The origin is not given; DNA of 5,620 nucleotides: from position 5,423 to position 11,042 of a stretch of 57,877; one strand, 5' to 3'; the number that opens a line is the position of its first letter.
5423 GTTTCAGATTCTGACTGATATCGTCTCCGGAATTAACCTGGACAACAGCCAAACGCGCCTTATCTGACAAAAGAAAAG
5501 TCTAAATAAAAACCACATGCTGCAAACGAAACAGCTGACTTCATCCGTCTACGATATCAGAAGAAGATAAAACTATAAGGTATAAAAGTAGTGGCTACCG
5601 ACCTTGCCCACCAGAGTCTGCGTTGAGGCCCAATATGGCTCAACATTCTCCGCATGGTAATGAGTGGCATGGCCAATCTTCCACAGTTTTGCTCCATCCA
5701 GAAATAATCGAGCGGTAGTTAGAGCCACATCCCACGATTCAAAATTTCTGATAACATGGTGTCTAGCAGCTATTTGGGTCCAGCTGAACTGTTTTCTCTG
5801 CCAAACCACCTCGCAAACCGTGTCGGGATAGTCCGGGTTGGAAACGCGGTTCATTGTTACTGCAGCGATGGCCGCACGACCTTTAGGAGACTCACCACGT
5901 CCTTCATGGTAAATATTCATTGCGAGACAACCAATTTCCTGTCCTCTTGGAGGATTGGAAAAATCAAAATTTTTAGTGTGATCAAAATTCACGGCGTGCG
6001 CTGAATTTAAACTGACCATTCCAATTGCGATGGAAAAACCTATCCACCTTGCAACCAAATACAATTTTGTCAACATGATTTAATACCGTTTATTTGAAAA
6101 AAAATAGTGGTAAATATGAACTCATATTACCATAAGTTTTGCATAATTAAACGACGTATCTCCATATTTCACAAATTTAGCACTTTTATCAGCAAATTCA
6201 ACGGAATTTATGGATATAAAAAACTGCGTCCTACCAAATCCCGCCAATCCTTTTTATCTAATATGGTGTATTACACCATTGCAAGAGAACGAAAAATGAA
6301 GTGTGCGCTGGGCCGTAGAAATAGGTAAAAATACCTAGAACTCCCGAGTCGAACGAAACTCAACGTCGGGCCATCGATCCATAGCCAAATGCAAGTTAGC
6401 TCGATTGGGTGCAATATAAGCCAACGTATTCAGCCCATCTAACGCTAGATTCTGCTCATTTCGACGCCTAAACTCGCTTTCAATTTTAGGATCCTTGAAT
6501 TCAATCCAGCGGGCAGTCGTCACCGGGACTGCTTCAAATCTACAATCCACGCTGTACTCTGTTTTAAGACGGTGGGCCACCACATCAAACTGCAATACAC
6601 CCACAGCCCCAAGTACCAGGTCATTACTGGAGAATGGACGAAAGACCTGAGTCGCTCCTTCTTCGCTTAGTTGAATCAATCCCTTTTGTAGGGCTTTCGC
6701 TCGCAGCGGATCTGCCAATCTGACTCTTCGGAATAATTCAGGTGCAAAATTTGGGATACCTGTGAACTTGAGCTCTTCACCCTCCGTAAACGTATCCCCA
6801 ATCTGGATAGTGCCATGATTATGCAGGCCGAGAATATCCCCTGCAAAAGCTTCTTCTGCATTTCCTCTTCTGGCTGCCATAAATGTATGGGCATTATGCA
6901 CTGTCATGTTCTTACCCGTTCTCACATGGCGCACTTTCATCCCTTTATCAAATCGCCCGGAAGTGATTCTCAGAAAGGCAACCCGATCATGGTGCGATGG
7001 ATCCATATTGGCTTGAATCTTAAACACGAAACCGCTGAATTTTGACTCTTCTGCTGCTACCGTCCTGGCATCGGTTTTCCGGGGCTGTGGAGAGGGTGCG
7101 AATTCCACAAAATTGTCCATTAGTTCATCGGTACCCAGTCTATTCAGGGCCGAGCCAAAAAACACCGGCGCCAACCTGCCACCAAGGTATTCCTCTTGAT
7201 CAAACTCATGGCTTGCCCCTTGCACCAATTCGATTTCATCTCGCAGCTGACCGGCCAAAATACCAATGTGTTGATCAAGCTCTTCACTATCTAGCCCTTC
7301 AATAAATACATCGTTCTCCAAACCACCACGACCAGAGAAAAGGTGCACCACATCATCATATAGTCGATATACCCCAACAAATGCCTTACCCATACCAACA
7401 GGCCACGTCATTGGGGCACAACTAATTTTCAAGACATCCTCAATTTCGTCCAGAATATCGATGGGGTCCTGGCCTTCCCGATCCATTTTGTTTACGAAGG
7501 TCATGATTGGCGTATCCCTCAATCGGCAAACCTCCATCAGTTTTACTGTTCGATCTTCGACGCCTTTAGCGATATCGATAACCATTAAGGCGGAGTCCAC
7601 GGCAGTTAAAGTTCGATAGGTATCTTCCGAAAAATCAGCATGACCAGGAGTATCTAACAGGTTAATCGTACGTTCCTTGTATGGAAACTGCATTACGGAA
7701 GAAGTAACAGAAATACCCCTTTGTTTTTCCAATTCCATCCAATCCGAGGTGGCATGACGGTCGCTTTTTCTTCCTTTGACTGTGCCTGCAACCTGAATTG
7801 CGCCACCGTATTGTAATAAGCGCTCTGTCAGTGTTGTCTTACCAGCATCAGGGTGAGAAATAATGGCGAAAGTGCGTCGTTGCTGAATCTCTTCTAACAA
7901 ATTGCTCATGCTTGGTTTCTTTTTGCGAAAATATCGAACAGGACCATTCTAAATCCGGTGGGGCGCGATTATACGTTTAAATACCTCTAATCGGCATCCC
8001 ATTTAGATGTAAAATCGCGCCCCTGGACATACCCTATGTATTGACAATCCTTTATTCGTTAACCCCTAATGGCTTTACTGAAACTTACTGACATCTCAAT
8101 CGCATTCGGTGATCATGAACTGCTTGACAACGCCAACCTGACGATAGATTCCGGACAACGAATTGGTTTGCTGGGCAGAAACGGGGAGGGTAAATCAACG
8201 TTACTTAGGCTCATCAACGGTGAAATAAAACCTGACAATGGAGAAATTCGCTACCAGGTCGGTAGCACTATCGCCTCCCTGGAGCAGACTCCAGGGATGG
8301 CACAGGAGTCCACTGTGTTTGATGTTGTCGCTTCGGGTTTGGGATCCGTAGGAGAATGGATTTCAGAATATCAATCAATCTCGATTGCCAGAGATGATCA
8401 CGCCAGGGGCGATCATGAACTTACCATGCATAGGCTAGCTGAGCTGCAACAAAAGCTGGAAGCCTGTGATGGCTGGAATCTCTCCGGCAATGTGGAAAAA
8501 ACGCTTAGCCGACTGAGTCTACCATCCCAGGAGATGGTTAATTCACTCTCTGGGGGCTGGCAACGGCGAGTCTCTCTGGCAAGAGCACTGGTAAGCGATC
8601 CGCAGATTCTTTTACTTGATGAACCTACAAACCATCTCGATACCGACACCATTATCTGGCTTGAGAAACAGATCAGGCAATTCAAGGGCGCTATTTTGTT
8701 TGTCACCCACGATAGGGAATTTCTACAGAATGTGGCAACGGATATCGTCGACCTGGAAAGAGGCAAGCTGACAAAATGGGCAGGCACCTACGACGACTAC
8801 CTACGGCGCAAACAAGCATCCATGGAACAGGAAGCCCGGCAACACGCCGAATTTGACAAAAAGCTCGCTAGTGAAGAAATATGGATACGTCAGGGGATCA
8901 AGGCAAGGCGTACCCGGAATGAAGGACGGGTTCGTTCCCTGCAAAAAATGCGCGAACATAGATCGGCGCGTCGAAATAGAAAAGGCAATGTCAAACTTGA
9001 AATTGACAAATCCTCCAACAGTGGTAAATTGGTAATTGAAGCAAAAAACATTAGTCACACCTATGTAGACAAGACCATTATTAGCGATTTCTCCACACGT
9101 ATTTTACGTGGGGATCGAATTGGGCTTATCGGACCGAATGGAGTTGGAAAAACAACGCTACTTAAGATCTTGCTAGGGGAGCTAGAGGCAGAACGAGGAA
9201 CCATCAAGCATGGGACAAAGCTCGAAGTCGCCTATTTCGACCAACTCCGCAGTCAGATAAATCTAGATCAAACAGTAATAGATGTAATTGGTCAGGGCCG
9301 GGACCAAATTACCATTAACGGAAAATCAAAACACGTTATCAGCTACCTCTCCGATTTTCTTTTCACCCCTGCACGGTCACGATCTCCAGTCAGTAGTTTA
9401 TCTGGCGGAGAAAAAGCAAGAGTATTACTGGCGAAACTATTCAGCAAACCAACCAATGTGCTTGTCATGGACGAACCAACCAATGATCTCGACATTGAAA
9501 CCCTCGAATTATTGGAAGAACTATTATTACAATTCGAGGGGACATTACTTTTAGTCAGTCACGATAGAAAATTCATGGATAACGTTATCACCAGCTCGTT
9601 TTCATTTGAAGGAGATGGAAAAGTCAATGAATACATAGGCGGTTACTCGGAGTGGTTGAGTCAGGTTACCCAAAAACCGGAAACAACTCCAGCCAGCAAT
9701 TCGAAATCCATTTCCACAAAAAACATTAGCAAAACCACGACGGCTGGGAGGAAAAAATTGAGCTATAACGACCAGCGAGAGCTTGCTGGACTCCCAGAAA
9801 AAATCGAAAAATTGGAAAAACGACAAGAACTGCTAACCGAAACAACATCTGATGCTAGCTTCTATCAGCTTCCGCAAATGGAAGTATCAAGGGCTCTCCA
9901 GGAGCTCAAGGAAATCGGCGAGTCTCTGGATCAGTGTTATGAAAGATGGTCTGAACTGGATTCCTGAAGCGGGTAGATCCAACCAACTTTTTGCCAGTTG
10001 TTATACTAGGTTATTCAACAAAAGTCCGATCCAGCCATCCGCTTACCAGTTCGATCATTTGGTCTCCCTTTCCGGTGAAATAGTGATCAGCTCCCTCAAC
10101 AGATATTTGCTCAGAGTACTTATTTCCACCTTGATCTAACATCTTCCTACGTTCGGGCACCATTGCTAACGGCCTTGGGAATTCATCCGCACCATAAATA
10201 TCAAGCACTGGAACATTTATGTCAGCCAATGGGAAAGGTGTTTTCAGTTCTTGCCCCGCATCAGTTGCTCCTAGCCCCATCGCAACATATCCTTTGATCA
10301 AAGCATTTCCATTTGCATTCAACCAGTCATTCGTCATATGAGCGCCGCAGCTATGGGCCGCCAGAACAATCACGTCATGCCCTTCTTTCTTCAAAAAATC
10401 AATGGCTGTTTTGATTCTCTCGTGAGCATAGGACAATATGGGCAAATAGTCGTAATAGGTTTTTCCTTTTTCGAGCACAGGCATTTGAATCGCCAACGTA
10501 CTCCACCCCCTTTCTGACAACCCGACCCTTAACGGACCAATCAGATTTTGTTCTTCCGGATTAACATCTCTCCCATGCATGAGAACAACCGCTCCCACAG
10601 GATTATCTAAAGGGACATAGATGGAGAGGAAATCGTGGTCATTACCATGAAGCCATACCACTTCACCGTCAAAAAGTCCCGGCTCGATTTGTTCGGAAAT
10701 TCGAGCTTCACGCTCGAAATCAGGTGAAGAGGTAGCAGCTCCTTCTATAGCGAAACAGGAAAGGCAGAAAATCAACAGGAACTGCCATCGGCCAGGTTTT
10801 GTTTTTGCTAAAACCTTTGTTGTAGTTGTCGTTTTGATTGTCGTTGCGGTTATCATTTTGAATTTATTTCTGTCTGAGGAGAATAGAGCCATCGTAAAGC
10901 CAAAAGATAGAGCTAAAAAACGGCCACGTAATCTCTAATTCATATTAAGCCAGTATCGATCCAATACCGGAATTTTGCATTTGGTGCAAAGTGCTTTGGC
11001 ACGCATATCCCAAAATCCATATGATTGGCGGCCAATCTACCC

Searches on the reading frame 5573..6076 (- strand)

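Call 29: search_protein_families(library=pfam, proteins=[window:5573-6076:-], max_evalue=0.00001)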
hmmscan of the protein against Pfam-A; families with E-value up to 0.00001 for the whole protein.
window:5573-6076:- (167 aa): 1 family
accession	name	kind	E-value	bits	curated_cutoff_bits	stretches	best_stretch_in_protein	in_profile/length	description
PF07486.17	Hydrolase_2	-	4.3e-23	82.3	27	1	61-165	1-100/100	Cell Wall Hydrolase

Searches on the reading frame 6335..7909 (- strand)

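Call 29: search_protein_families(library=pfam, proteins=[window:6335-7909:-], max_evalue=0.00001)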
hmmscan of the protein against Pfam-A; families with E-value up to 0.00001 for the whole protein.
window:6335-7909:- (524 aa): 5 families
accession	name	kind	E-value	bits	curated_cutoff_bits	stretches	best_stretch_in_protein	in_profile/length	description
PF00009.33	GTP_EFTU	-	2.2e-51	174.6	26.5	1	10-272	2-187/188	Elongation factor Tu GTP binding domain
PF16658.11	RF3_C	-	2.7e-44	150.6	40.1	1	382-509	1-131/132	Class II release factor RF3, C-terminal domain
PF22042.2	EF-G_D2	-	1.6e-23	83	27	1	290-376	1-83/84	Elongation factor G domain 2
PF03144.31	GTP_EFTU_D2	-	9.9e-12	45.6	30.3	1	309-375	2-73/73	Elongation factor Tu domain 2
PF01926.29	MMR_HSR1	-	2.8e-06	27.8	21.9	0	14-141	2-113/113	50S ribosome-binding GTPase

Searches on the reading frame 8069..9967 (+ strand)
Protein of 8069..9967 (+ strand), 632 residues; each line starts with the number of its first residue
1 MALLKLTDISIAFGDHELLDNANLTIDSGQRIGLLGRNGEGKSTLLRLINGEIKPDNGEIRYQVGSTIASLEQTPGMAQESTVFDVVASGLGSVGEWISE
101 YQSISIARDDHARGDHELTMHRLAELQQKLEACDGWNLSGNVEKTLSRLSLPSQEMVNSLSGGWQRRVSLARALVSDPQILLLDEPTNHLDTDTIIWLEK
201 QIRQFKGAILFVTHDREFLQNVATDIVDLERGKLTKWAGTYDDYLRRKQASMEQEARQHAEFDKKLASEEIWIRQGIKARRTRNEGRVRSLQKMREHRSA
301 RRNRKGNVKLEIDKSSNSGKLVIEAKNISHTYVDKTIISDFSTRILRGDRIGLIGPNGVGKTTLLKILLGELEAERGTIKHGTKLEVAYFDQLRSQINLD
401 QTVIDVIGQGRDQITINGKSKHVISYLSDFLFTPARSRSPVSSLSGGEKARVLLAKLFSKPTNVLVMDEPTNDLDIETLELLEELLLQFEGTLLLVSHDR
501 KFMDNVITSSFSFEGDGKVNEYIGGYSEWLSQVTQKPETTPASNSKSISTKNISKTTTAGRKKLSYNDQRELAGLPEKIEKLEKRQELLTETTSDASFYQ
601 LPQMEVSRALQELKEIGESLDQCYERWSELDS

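Call 29: search_protein_families(library=pfam, proteins=[window:8069-9967:+], max_evalue=0.00001)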
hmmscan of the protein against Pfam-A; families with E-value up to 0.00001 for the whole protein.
window:8069-9967:+ (632 aa): 9 families
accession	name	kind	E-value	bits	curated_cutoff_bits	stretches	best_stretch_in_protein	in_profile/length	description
PF00005.33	ABC_tran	-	2.4e-51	174.4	25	2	19-188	1-137/137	ABC transporter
PF16326.10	ABC_tran_CTD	-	4.6e-17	62.4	32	1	563-631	1-68/69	ABC transporter C-terminal domain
PF13304.12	AAA_21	-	7.3e-13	49.7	27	0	352-369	3-20/304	AAA domain, putative AbiEii toxin, Type IV TA system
PF12848.13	ABC_tran_Xtn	-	7.6e-13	48.8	25.9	1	227-300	1-76/85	ABC transporter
PF02463.25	SMC_N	-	1.2e-07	31.8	40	0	332-506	13-205/220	RecF/RecN/SMC N terminal domain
PF01926.29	MMR_HSR1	-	4.9e-07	30.3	21.9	0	350-408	1-55/113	50S ribosome-binding GTPase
PF03193.22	RsgA_GTPase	-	5.6e-07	30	30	0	345-381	103-139/174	RsgA GTPase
PF13401.12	AAA_22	-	2.6e-06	28.2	27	0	353-490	10-109/130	AAA domain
PF00006.31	ATP-synt_ab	-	6.2e-06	26.4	29.5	0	340-370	6-36/213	ATP synthase alpha/beta family, nucleotide-binding domain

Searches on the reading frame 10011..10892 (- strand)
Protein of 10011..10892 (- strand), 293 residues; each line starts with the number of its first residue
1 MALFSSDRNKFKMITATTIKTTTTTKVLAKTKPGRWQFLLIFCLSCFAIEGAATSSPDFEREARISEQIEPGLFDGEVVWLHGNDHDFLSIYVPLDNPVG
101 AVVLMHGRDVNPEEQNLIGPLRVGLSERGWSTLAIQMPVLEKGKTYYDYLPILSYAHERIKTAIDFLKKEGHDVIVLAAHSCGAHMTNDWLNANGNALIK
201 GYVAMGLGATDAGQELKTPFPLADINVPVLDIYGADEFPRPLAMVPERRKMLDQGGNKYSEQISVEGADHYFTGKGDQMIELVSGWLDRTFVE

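Call 29: search_protein_families(library=pfam, proteins=[window:10011-10892:-], max_evalue=0.00001)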
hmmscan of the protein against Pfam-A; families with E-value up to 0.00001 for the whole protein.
window:10011-10892:- (293 aa): 1 family
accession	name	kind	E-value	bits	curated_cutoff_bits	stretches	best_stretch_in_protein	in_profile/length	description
PF12048.14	DUF3530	-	7.8e-24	85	29.8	2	53-141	38-127/310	Protein of unknown function (DUF3530)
